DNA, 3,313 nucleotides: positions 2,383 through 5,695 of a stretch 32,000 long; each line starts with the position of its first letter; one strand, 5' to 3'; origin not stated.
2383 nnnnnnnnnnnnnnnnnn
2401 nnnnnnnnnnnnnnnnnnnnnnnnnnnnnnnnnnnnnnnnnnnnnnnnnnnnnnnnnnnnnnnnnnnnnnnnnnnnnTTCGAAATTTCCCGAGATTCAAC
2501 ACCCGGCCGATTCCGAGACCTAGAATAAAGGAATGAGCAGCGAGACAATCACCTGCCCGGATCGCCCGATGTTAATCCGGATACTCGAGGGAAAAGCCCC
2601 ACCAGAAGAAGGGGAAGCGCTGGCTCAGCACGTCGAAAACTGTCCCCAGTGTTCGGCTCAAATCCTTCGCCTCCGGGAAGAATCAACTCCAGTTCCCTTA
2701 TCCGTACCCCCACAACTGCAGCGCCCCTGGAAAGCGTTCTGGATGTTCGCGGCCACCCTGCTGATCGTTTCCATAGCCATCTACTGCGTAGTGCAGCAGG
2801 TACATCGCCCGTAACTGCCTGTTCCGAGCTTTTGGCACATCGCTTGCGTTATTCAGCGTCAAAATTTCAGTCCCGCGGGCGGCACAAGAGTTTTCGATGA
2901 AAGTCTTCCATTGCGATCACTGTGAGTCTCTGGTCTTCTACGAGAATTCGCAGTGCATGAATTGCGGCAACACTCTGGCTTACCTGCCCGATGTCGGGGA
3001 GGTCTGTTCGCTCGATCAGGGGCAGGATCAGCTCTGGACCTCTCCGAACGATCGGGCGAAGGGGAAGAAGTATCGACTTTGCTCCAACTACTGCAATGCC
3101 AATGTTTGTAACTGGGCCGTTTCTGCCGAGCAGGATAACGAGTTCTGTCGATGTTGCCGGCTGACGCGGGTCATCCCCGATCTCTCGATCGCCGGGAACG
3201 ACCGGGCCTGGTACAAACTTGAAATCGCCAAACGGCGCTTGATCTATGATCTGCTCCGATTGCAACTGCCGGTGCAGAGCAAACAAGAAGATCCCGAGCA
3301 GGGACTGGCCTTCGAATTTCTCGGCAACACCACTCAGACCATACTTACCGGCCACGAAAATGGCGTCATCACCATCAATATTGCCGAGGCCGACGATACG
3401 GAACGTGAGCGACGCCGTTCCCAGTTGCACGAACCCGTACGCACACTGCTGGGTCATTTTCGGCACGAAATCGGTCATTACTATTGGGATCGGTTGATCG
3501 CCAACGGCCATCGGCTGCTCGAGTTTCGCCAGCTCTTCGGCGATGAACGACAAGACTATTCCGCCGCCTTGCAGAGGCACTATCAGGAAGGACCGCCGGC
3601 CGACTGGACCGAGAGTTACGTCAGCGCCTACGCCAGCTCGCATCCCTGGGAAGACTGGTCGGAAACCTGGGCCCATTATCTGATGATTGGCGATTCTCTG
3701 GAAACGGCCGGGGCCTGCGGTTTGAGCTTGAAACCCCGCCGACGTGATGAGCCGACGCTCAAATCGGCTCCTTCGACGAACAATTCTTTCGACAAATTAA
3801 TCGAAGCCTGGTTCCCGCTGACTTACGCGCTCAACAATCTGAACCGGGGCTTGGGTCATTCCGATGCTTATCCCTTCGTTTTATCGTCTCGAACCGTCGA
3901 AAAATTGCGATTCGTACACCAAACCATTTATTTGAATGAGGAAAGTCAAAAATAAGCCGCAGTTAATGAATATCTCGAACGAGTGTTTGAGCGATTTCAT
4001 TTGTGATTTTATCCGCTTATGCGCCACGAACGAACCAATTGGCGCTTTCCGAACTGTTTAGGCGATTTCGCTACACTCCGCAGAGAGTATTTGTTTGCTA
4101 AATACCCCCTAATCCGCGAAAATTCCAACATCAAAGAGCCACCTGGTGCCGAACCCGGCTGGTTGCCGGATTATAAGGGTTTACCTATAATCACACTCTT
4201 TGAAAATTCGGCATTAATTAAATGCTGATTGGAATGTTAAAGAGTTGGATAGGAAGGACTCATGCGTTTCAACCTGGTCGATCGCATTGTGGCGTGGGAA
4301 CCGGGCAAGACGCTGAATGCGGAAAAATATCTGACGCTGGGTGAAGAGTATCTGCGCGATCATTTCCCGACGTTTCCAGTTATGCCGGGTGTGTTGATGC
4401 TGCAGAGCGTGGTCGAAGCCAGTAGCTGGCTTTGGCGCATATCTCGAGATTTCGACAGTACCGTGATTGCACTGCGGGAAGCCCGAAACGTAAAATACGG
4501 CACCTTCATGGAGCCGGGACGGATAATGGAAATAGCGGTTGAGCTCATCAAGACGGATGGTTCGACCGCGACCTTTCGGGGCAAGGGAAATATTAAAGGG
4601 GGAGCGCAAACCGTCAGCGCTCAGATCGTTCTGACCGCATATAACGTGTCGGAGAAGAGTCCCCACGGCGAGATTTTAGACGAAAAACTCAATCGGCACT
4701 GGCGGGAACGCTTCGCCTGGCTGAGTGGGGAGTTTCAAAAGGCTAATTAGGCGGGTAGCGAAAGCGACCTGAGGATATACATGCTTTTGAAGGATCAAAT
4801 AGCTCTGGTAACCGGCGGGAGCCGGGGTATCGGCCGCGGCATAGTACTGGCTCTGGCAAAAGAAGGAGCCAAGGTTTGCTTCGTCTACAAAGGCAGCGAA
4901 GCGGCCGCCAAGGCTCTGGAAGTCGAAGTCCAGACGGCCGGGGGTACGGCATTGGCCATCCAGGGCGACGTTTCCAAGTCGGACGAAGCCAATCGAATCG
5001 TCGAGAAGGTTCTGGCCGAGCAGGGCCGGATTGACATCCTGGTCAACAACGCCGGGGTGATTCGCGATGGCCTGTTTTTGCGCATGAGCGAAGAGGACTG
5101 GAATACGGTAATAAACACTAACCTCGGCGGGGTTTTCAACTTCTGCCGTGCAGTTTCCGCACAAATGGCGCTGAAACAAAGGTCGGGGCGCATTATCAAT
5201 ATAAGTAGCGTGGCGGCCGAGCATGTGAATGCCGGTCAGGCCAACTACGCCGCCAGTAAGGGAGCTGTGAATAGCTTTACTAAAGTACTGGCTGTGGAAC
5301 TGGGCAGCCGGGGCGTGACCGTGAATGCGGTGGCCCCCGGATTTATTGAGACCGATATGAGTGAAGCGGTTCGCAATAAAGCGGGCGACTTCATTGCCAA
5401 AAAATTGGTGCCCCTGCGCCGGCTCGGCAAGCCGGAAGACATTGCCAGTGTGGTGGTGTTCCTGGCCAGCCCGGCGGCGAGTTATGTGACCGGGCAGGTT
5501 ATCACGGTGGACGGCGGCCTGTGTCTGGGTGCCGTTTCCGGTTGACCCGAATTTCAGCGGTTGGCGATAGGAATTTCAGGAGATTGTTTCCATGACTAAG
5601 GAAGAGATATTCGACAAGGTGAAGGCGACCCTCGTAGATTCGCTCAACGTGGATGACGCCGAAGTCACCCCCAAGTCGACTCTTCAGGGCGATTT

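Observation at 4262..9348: Compact enoyl-reductase-less type II FAS/PKS-like operon (DH, KR, ACP, DH, degenerate KS, KS)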

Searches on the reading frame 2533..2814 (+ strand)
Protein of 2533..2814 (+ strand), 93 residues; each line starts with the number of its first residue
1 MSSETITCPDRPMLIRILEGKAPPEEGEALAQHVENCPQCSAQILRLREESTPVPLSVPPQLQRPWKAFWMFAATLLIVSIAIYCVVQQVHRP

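Call 8: search_protein_families(library=pfam, proteins=[window:2533-2814:+], max_evalue=0.001)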
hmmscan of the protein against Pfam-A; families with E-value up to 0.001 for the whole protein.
window:2533-2814:+ (93 aa): 1 family
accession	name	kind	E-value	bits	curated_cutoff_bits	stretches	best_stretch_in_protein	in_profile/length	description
PF13490.11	zf-HC2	-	0.00045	20.7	22.2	1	18-40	12-34/35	Putative zinc-finger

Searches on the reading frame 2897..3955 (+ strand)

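Call 5: search_protein_families(library=pfam, proteins=[window:2897-3955:+], max_evalue=0.01)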
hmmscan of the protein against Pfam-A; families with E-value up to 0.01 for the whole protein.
window:2897-3955:+ (352 aa): 2 families
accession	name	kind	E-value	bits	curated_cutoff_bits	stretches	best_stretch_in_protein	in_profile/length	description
PF15887.11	Peptidase_Mx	-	9.3e-108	359.5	27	1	102-342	2-235/236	Putative zinc-binding metallo-peptidase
PF10005.14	Zn_ribbon_DZR_6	-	1.4e-27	96.6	23.4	1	3-97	1-92/93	zinc-ribbon domain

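Call 6: search_protein_families(library=ncbifam, proteins=[window:2897-3955:+], max_evalue=0.01)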
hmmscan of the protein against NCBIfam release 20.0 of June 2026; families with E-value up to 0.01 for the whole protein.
window:2897-3955:+ (352 aa): 1 family
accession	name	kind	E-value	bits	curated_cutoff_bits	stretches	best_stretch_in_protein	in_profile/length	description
TIGR04549.1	LP_HExxH_w_tonB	subfamily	0.0093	15.2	75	0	234-264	178-208/261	substrate import-associated zinc metallohydrolase lipoprotein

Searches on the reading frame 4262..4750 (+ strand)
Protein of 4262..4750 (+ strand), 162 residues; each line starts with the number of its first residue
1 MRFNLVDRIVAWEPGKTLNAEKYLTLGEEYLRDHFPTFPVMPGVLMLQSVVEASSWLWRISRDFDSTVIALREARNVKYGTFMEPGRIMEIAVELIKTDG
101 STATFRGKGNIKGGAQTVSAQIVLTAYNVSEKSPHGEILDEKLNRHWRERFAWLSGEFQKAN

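Call 5: search_protein_families(library=pfam, proteins=[window:4262-4750:+], max_evalue=0.01)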
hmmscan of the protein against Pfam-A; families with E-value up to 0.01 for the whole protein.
window:4262-4750:+ (162 aa): 1 family
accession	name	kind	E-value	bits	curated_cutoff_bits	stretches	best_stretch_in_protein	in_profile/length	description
PF07977.19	FabA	-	1.1e-13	51.4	23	1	3-113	6-129/138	FabA-like domain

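Call 6: search_protein_families(library=ncbifam, proteins=[window:4262-4750:+], max_evalue=0.01)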
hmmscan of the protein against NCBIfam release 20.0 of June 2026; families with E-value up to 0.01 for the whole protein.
window:4262-4750:+ (162 aa): 4 families
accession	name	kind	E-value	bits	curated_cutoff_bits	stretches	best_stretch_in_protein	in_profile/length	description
NF000582.1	PRK00006.1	equivalog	6.7e-19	68.2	113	1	3-123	15-134/137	3-hydroxyacyl-ACP dehydratase FabZ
TIGR01750.1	fabZ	equivalog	3.2e-18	65.9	155.15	1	3-123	16-138/141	3-hydroxyacyl-ACP dehydratase FabZ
NF009667.0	PRK13188.1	equivalog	2.2e-13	49.7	465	1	3-114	336-448/464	bifunctional UDP-3-O-[3-hydroxymyristoyl] N-acetylglucosamine deacetylase/3-hydroxyacyl-ACP dehydratase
NF058663.1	cispen_cyc_AmcE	equivalog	7.9e-07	29.2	140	1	5-114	21-131/153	cispentacin biosynthesis cyclizing decarboxylase AmcE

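Call 32: search_solved_structures(query=window:4262-4747:+, max_evalue=0.001)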
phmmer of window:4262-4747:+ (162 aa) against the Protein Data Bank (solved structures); distinct sequences matched with E-value up to 0.001: 21.
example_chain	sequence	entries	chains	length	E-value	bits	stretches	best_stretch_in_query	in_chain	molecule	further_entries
5buy_A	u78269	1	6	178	2.5e-10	43.5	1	3-61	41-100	3-hydroxyacyl-[acyl-carrier-protein] dehydratase FabZ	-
4h4g_A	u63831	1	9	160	2.7e-10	43.4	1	5-95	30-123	(3R)-hydroxymyristoyl-[acyl-carrier-protein] dehydratase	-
4i83_A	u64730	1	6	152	3.2e-10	43.1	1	4-112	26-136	3-hydroxyacyl-[acyl-carrier-protein] dehydratase FabZ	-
5bux_A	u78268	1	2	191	1.7e-09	40.7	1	3-114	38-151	3-hydroxyacyl-[acyl-carrier-protein] dehydratase FabZ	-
5buw_A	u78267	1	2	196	1.9e-09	40.6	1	3-114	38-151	3-hydroxyacyl-[acyl-carrier-protein] dehydratase FabZ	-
8ayd_AA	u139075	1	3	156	1.1e-08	38.1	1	3-101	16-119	3-hydroxyacyl-[acyl-carrier-protein] dehydratase FabZ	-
6n3p_A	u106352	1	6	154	1.6e-08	37.6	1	3-58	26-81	3-hydroxyacyl-[acyl-carrier-protein] dehydratase FabZ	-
6ihc_A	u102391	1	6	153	1.8e-08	37.5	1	5-114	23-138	3-hydroxyacyl-[acyl-carrier-protein] dehydratase FabZ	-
2glv_A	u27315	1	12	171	2.5e-08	37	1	5-114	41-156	(3R)-hydroxymyristoyl-acyl carrier protein dehydratase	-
8ayc_A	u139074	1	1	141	5.9e-08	35.8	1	3-111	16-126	Beta-hydroxyacyl-(Acyl-carrier-protein) dehydratase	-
7qv0_A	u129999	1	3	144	6.1e-08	35.7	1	3-114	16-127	Beta-hydroxyacyl-(Acyl-carrier-protein) dehydratase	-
3b7j_A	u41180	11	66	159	8.3e-08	35.3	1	5-114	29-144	(3R)-hydroxymyristoyl-acyl carrier protein dehydratase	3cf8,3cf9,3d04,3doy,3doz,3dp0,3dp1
2gll_A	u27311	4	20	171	1e-07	35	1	5-114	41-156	(3R)-hydroxymyristoyl-acyl carrier protein dehydratase | 3-hydroxyacyl-[acyl-carrier-protein] dehydratase FabZ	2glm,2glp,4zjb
8ayb_A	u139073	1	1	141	1.1e-07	34.9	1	3-111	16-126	Beta-hydroxyacyl-(Acyl-carrier-protein) dehydratase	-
2okh_A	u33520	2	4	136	1.4e-07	34.6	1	3-113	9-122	Beta-hydroxyacyl-ACP dehydratase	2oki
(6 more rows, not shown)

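Call 48: search_protein_families(library=pfam, proteins=[window:4262-4747:+], max_evalue=1)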
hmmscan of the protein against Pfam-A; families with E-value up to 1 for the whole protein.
window:4262-4747:+ (162 aa): 1 family
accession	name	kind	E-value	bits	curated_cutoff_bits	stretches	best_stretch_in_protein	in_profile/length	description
PF07977.19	FabA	-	1.1e-13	51.4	23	1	3-113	6-129/138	FabA-like domain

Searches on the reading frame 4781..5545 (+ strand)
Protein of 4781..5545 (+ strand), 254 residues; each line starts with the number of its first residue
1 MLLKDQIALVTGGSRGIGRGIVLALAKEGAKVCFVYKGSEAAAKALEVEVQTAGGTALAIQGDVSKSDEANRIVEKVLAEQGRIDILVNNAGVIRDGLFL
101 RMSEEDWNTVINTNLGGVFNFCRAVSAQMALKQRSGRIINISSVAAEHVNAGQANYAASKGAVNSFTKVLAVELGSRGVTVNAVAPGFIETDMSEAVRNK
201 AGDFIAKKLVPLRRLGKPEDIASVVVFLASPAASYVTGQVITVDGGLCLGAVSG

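Call 5: search_protein_families(library=pfam, proteins=[window:4781-5545:+], max_evalue=0.01)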
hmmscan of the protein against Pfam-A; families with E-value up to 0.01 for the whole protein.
window:4781-5545:+ (254 aa): 5 families
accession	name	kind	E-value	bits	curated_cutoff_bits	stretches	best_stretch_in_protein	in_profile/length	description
PF13561.12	adh_short_C2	-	5.6e-69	232.7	27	1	15-247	6-235/236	Enoyl-(Acyl carrier protein) reductase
PF00106.31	adh_short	-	3.3e-62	209.9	26.6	1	6-200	1-193/195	short chain dehydrogenase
PF08659.16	KR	-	8.1e-21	75.2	22.6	1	9-182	4-174/180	KR domain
PF01370.27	Epimerase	-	1.8e-07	31.3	20.9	1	8-146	1-118/240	NAD dependent epimerase/dehydratase family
PF02719.21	Polysacc_synt_2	-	0.0098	15.5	20.2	0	9-126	2-116/293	Polysaccharide biosynthesis protein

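Call 6: search_protein_families(library=ncbifam, proteins=[window:4781-5545:+], max_evalue=0.01)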
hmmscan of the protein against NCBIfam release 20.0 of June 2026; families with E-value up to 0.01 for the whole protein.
window:4781-5545:+ (254 aa): 237 families (the best 25 are shown)
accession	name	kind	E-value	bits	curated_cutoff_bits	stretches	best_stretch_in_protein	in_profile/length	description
TIGR01830.1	3oxo_ACP_reduc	equivalog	3.5e-89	298.6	297.75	1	8-247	1-238/239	3-oxoacyl-[acyl-carrier-protein] reductase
NF004197.0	PRK05653.1-1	equivalog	1.5e-83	280.3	332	1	2-248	4-247/249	3-oxoacyl-ACP reductase FabG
TIGR01829.1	AcAcCoA_reduct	subfamily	3.3e-76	256.1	302.1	1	6-247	1-240/242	acetoacetyl-CoA reductase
NF009466.0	PRK12826.1-2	subfamily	6.2e-75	251.9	222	1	5-247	3-244/248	3-oxoacyl-ACP reductase FabG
NF004200.0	PRK05653.1-5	equivalog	6.5e-75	251.8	273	1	7-248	4-242/242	3-oxoacyl-ACP reductase FabG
NF009464.0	PRK12824.1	subfamily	2.8e-73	246.6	269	1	5-248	2-243/245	3-oxoacyl-ACP reductase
NF004198.0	PRK05653.1-3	equivalog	4.8e-73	245.7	296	1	2-248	4-247/248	3-oxoacyl-ACP reductase FabG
NF053542.1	FlxB_rubin_SDR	equivalog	1e-72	244.8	340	1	7-247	2-239/239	flexirubin biosynthesis SDR family reductase FlxB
NF004199.0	PRK05653.1-4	equivalog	4.6e-72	242.5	301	1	3-248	3-246/247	3-oxoacyl-ACP reductase FabG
NF005559.1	PRK07231.1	subfamily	2.2e-68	230.4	215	1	3-249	2-249/249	glucose 1-dehydrogenase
NF009546.0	PRK12935.1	equivalog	3.7e-67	226.5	418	1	3-248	4-246/247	acetoacetyl-CoA reductase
NF006070.0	PRK08213.1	subfamily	6.1e-66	222.6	279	1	3-247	10-256/259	gluconate 5-dehydrogenase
NF004791.0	PRK06138.1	equivalog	1.3e-64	217.9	312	1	1-248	1-250/252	SDR family oxidoreductase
NF004778.0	PRK06124.1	equivalog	8.1e-63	212.2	303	1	3-248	9-253/256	SDR family oxidoreductase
NF009384.0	PRK12743.1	equivalog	3.2e-62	210.1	264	1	5-249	6-249/258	SDR family oxidoreductase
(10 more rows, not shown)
